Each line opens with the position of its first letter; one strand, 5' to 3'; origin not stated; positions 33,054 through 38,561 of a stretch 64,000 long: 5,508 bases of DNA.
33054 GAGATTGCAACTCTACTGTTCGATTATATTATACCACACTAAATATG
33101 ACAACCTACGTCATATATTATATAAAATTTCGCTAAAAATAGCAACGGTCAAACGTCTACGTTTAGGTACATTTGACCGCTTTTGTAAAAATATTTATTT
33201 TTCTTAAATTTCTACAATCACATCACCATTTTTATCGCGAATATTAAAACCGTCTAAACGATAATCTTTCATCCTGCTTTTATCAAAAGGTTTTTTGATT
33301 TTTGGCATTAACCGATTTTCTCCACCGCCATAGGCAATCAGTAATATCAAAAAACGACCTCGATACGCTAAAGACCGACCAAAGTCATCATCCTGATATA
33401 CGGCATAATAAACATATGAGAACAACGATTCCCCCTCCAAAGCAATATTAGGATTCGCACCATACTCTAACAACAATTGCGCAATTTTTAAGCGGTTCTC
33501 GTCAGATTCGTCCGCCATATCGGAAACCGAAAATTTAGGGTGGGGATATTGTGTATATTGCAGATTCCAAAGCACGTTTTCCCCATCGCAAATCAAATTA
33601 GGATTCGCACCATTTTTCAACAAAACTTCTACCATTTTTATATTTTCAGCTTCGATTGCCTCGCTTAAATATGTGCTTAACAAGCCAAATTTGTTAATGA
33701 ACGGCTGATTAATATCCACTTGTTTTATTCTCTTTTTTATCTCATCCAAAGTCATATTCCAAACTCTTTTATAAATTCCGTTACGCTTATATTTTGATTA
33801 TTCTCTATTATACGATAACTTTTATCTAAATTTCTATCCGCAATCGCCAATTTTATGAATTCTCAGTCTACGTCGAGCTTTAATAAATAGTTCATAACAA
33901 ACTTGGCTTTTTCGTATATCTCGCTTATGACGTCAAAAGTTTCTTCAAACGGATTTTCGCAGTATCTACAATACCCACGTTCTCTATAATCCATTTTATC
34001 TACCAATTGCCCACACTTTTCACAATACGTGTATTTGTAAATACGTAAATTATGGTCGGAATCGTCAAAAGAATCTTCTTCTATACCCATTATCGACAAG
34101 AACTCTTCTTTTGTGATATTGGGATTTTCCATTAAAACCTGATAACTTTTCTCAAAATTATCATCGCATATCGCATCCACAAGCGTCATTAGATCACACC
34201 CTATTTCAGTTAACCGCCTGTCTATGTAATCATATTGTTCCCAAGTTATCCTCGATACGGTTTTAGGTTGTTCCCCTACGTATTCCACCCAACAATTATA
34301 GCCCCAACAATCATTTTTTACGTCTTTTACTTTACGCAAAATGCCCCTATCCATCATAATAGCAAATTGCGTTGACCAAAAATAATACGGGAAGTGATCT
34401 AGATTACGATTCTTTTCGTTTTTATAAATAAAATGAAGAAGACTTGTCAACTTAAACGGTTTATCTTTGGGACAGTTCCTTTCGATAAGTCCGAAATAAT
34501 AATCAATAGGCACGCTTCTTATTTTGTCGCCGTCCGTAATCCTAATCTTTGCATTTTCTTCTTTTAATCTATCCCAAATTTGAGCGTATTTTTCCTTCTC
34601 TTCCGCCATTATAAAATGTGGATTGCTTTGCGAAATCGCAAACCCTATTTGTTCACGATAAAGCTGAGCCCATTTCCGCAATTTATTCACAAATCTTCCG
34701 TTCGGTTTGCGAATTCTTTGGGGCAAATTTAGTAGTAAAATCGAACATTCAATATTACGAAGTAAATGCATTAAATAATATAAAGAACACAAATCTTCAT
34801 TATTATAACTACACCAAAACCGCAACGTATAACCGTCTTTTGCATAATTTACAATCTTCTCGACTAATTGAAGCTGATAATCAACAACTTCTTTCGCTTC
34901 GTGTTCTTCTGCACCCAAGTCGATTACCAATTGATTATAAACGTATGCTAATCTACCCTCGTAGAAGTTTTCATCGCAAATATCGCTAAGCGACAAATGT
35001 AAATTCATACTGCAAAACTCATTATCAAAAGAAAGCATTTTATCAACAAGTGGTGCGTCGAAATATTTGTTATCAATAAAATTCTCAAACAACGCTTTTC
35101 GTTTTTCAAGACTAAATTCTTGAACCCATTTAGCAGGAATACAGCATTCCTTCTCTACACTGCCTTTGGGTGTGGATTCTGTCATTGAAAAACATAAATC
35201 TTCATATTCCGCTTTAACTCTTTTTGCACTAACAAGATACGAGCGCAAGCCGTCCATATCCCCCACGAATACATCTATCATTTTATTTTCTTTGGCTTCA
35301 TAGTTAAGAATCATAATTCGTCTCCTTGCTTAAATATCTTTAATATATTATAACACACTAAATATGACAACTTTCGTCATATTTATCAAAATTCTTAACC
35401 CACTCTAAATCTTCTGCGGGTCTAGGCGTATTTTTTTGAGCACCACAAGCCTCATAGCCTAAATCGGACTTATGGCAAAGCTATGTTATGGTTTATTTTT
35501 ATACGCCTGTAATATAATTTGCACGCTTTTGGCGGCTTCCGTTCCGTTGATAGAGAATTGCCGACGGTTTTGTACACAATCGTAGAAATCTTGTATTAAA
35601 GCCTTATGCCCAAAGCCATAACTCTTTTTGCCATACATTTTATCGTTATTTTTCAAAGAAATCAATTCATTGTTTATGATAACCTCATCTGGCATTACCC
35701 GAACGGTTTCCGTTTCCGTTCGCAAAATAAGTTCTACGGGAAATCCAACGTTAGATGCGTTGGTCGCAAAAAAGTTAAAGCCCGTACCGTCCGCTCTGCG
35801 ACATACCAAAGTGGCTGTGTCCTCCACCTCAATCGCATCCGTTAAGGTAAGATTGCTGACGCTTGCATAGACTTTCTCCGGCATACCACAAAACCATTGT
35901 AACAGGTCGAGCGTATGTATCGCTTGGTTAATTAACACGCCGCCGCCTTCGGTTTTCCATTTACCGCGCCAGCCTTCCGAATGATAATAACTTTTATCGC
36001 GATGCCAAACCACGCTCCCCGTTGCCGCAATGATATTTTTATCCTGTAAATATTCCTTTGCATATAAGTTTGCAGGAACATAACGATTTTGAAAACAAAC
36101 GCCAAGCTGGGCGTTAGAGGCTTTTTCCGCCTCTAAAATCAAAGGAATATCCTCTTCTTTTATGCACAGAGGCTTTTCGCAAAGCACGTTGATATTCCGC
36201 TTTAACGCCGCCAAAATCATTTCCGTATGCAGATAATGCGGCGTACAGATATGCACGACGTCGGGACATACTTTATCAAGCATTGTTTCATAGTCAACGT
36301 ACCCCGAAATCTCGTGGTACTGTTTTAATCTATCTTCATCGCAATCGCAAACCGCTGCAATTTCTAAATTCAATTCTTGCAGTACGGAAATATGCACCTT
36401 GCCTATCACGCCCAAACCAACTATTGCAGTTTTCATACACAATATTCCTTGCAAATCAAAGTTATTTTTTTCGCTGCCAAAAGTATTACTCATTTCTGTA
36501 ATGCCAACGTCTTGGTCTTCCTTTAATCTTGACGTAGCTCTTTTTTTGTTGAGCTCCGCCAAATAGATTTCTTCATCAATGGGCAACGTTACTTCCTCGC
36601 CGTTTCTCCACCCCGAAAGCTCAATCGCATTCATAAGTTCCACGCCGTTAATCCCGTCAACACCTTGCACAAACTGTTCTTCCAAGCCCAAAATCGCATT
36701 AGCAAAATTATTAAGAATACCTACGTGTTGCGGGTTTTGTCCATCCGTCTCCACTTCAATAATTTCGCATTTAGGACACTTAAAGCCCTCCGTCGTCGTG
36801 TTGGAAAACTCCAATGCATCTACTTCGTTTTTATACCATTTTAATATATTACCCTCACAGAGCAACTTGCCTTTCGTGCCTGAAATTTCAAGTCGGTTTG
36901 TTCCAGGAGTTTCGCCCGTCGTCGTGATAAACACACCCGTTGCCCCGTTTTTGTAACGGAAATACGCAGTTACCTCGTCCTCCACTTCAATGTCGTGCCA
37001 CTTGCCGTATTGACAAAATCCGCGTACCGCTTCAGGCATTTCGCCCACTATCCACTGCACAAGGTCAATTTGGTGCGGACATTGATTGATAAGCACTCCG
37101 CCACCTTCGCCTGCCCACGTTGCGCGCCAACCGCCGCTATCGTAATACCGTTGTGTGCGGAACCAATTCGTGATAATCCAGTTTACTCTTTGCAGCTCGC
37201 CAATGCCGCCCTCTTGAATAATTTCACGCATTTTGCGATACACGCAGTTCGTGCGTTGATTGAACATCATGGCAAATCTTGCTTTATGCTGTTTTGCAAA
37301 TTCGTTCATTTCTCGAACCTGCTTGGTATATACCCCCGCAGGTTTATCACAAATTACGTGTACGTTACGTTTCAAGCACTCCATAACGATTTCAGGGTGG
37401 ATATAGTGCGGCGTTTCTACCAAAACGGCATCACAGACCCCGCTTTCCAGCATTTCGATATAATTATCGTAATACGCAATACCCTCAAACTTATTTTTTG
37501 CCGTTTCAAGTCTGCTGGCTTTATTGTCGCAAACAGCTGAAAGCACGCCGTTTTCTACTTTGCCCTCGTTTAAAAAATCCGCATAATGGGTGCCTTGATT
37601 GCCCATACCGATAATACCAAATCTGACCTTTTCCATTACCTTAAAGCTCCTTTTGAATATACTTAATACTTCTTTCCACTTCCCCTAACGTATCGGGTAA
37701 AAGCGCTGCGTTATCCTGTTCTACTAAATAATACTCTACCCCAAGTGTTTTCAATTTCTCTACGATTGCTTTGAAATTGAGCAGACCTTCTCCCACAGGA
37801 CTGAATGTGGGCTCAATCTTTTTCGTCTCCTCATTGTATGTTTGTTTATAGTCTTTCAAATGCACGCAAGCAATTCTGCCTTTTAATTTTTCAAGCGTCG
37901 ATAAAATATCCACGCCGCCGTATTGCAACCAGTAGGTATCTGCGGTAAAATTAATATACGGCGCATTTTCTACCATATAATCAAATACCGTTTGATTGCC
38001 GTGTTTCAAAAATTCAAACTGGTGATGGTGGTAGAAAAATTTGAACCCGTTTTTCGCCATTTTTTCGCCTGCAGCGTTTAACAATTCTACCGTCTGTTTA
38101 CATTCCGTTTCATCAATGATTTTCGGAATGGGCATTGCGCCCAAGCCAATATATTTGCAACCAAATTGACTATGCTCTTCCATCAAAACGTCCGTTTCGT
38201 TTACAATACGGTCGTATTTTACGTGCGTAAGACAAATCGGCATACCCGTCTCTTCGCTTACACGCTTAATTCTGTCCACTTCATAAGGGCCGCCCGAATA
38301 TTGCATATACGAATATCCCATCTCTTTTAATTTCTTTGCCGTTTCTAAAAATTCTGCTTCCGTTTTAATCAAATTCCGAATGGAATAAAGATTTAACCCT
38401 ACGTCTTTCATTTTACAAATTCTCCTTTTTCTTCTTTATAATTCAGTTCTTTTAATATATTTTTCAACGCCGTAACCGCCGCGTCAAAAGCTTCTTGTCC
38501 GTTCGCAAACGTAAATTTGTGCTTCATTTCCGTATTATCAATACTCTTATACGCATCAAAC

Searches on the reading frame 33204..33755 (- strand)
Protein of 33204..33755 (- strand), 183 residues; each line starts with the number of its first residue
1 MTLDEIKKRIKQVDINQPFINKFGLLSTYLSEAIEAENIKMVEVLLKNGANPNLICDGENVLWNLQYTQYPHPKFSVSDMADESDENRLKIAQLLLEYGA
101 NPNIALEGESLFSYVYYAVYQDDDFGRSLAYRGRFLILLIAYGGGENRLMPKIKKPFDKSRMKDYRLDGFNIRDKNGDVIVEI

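Call 57: search_protein_families(library=pfam, proteins=[window:33204-33755:-], max_evalue=0.001)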
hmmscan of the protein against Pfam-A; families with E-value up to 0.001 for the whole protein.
window:33204-33755:- (183 aa): 4 families
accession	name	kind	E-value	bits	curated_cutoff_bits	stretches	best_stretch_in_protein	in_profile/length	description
PF00023.36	Ank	-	1.4e-07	31.8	21.1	0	30-54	6-30/33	Ankyrin repeat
PF13637.12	Ank_4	-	1.7e-05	25.5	22.7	0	32-58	3-28/50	Ankyrin repeats (many copies)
PF13606.12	Ank_3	-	1.7e-05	25.2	22.3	0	28-53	4-29/30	Ankyrin repeat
PF12796.13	Ank_2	-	0.00019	22.4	27.3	0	28-54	62-88/90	Ankyrin repeats (3 copies)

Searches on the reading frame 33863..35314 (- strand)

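Call 57: search_protein_families(library=pfam, proteins=[window:33863-35314:-], max_evalue=0.001)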
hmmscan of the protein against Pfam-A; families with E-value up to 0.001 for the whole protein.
window:33863-35314:- (483 aa): 2 families
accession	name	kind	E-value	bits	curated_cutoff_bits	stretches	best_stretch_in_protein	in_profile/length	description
PF12395.13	DUF3658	-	2e-07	31.4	23.3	1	234-284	7-57/107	Protein of unknown function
PF08874.15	DUF1835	-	1.1e-05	26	21.1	1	99-196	26-121/122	Domain of unknown function (DUF1835)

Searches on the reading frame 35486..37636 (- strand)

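Call 57: search_protein_families(library=pfam, proteins=[window:35486-37636:-], max_evalue=0.001)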
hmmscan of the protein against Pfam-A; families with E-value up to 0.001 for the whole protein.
window:35486-37636:- (716 aa): 7 families
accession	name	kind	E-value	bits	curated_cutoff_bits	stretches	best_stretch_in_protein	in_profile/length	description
PF22725.1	GFO_IDH_MocA_C3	-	4.6e-49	166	27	2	133-258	1-123/124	GFO/IDH/MocA C-terminal domain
PF01408.29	GFO_IDH_MocA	-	2.7e-43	147.9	24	2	402-513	2-118/120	Oxidoreductase family, NAD-binding Rossmann fold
PF02894.22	GFO_IDH_MocA_C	-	3e-33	115.9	22.9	2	137-340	1-208/218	Oxidoreductase family, C-terminal alpha/beta domain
PF03447.22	NAD_binding_3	-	1.2e-07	32.9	24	0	10-121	1-113/116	Homoserine dehydrogenase, NAD binding domain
PF22685.1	Gal80p_C-like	-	6.7e-07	30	29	0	134-262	4-152/152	Gal80p, C-terminal domain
PF02826.25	2-Hacid_dh_C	-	1.2e-05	25.2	25.1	0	388-475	24-109/178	D-isomer specific 2-hydroxyacid dehydrogenase, NAD binding domain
PF19051.5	GFO_IDH_MocA_C2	-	1.3e-05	25.3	23.3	0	680-708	184-212/254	Oxidoreductase family, C-terminal alpha/beta domain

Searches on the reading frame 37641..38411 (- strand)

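Call 57: search_protein_families(library=pfam, proteins=[window:37641-38411:-], max_evalue=0.001)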
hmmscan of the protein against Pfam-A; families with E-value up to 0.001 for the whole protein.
window:37641-38411:- (256 aa): 1 family
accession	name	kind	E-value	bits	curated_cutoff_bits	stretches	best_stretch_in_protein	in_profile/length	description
PF01261.30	AP_endonuc_2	-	1.4e-14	54.9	31.1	1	26-241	2-235/249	Xylose isomerase-like TIM barrel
